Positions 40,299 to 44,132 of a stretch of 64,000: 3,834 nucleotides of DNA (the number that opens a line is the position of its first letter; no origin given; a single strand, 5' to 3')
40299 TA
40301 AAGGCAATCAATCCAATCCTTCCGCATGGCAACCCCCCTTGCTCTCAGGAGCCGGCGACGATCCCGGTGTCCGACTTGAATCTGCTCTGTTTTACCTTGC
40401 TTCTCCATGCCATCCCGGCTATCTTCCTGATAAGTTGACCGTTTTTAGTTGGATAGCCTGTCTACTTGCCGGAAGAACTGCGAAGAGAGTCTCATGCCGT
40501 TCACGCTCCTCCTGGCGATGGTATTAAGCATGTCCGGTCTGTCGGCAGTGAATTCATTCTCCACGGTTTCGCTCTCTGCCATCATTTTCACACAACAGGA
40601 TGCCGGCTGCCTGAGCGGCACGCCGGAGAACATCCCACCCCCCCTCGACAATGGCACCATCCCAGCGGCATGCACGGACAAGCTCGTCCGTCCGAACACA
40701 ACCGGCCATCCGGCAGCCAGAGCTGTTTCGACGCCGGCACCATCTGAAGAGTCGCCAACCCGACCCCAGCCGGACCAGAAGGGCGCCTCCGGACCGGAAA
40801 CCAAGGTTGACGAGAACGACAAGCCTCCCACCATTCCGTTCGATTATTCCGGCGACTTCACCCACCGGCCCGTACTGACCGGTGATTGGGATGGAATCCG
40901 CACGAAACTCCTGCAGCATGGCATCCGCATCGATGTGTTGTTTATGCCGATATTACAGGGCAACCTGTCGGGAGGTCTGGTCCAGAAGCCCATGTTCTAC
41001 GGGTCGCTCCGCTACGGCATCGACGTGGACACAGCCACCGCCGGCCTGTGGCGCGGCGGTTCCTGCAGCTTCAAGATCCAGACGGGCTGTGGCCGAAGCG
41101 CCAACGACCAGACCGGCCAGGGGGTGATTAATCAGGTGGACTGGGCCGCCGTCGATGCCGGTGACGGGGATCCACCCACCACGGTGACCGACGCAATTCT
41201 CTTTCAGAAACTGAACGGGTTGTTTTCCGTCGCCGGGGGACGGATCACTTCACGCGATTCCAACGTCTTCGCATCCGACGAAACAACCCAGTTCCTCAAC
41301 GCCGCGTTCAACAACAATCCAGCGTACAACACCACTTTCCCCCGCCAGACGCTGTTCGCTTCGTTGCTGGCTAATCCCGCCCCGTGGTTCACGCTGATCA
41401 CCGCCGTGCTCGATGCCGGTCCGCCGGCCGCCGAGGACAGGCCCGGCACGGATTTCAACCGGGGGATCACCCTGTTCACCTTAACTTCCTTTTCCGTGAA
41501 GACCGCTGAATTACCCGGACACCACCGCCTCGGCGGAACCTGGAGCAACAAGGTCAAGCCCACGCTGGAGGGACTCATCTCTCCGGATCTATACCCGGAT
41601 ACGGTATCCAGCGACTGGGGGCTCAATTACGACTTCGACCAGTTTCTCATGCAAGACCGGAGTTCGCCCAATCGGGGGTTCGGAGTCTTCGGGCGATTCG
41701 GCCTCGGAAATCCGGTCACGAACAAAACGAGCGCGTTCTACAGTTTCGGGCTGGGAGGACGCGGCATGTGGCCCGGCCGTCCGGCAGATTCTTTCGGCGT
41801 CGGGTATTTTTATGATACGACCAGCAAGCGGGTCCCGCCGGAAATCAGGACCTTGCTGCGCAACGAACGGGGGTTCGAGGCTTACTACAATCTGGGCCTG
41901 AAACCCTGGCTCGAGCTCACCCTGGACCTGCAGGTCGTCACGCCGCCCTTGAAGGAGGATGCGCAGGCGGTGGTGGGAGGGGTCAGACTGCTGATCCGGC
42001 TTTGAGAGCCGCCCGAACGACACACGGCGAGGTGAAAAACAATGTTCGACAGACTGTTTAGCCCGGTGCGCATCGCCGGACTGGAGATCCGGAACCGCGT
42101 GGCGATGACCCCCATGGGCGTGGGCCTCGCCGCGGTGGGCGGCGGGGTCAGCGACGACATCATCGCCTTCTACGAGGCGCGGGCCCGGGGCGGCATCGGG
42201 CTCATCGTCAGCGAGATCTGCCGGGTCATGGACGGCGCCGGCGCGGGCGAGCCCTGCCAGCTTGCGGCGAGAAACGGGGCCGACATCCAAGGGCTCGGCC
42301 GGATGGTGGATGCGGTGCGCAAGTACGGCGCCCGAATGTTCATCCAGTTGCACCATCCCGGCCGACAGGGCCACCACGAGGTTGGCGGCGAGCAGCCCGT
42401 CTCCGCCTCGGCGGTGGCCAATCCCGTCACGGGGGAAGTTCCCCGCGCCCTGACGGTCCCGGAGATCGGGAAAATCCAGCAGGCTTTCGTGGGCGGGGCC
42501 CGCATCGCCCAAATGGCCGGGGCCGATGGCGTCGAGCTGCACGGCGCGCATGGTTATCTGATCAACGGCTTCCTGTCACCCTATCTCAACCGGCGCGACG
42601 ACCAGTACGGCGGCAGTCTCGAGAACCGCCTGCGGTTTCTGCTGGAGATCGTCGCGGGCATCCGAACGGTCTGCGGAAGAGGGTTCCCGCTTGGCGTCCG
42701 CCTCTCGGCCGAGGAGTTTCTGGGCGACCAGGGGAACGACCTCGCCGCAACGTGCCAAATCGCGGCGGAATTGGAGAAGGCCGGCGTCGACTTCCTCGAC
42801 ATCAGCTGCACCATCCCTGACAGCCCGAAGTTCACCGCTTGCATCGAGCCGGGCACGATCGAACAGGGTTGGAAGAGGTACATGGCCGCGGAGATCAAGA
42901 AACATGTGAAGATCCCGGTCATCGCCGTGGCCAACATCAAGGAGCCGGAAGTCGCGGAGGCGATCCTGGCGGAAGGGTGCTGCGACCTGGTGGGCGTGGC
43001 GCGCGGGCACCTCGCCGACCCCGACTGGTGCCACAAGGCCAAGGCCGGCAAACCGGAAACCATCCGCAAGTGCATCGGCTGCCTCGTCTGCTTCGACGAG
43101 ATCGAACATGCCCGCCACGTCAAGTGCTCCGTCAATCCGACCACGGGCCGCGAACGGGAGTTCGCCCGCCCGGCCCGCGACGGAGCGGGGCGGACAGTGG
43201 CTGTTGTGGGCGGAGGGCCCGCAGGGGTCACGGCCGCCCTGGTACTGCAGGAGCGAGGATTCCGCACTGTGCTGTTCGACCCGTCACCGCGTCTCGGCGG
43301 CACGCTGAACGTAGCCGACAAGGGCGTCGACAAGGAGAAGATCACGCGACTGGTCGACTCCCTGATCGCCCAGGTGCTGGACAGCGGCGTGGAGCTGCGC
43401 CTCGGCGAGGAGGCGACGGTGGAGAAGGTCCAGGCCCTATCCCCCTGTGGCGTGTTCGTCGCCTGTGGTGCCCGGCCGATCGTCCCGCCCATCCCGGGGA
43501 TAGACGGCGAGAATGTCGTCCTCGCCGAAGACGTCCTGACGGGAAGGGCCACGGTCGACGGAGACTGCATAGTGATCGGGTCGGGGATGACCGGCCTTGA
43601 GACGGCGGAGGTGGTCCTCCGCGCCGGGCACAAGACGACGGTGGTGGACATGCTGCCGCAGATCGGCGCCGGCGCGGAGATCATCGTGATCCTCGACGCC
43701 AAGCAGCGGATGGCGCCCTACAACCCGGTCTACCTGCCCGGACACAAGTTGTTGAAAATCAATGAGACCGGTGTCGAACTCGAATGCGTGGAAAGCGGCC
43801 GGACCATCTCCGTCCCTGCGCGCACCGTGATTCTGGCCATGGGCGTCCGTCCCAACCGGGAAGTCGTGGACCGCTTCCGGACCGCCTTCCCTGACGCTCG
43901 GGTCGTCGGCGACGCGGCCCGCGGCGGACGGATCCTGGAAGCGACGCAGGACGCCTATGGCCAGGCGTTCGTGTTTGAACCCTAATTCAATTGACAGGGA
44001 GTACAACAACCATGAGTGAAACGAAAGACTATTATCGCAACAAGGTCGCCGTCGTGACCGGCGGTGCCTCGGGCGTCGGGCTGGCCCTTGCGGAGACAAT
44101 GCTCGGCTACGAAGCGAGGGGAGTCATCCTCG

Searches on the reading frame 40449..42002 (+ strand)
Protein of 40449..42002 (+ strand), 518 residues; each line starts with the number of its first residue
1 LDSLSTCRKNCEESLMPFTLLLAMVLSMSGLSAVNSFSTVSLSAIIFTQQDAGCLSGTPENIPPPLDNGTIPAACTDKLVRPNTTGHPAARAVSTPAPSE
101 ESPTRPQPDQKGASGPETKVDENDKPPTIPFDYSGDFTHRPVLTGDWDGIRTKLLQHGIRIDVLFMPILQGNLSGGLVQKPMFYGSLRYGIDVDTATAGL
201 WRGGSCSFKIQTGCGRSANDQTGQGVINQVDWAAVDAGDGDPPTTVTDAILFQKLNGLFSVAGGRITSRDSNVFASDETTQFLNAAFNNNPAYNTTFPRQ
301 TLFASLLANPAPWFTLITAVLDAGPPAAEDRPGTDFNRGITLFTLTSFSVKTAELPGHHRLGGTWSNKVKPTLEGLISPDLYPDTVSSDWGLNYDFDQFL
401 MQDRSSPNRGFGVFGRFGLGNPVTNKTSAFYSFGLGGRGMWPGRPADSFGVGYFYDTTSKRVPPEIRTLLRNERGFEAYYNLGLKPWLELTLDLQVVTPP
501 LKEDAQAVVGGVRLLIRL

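Call 54: search_protein_families(library=pfam, proteins=[window:40449-42002:+], max_evalue=0.00001)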
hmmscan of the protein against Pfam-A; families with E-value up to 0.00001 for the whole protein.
window:40449-42002:+ (518 aa): 1 family
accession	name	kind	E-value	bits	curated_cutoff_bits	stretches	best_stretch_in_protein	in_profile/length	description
PF04966.18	OprB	-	2.1e-36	126.5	22.9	1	185-516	8-370/372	Carbohydrate-selective porin, OprB family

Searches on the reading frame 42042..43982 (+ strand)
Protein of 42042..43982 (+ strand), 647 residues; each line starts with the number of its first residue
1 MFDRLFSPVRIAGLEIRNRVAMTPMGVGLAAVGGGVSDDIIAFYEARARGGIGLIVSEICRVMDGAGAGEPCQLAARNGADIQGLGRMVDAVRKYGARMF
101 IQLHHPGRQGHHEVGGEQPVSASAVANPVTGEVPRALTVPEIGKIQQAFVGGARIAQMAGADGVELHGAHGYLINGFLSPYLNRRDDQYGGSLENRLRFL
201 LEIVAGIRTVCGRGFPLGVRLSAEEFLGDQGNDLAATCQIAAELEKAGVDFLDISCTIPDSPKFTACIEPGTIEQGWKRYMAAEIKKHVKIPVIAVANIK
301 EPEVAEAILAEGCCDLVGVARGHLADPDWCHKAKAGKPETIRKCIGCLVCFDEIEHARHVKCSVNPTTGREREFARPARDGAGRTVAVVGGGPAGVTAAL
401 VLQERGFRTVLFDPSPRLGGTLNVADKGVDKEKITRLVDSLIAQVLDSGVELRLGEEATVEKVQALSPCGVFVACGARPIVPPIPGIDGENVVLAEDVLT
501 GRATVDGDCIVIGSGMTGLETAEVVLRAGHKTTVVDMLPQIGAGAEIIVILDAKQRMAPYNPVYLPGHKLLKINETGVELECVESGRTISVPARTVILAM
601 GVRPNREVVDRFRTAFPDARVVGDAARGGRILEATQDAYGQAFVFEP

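Call 54: search_protein_families(library=pfam, proteins=[window:42042-43982:+], max_evalue=0.00001)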
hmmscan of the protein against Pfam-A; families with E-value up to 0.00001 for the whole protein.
window:42042-43982:+ (647 aa): 12 families
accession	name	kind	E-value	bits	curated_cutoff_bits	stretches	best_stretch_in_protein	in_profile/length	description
PF00724.26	Oxidored_FMN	-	3.1e-69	234.3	27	1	5-338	2-340/342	NADH:flavin oxidoreductase / NADH oxidase family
PF07992.20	Pyr_redox_2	-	1e-21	78.1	26.1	1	385-611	2-246/291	Pyridine nucleotide-disulphide oxidoreductase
PF13450.12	NAD_binding_8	-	4.4e-13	49.7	21.9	1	388-421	1-34/68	NAD(P)-binding Rossmann-like domain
PF00070.33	Pyr_redox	-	1e-10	42.4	22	0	510-551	3-46/82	Pyridine nucleotide-disulphide oxidoreductase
PF12831.13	FAD_oxidored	-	5.1e-10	39.7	27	1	386-423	2-39/416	FAD dependent oxidoreductase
PF00890.30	FAD_binding_2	-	6.6e-10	39.2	20.4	0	386-426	2-42/414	FAD binding domain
PF01266.30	DAO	-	5e-09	36.6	27.9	0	386-421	2-38/353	FAD dependent oxidoreductase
PF13738.12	Pyr_redox_3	-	5.7e-08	32.8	30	0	471-611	128-276/305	Pyridine nucleotide-disulphide oxidoreductase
PF03486.20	HI0933_like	-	1.3e-07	31.8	50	0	385-428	2-45/244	HI0933-like protein Rossmann domain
PF01494.25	FAD_binding_3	-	1.4e-07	31.5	22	0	385-413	3-31/349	FAD binding domain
PF01134.28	GIDA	-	3.1e-07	30.3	22.1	0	386-414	2-30/391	Glucose inhibited division protein A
PF01207.24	Dus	-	7.2e-06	25.8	20.4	0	230-336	134-233/311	Dihydrouridine synthase (Dus)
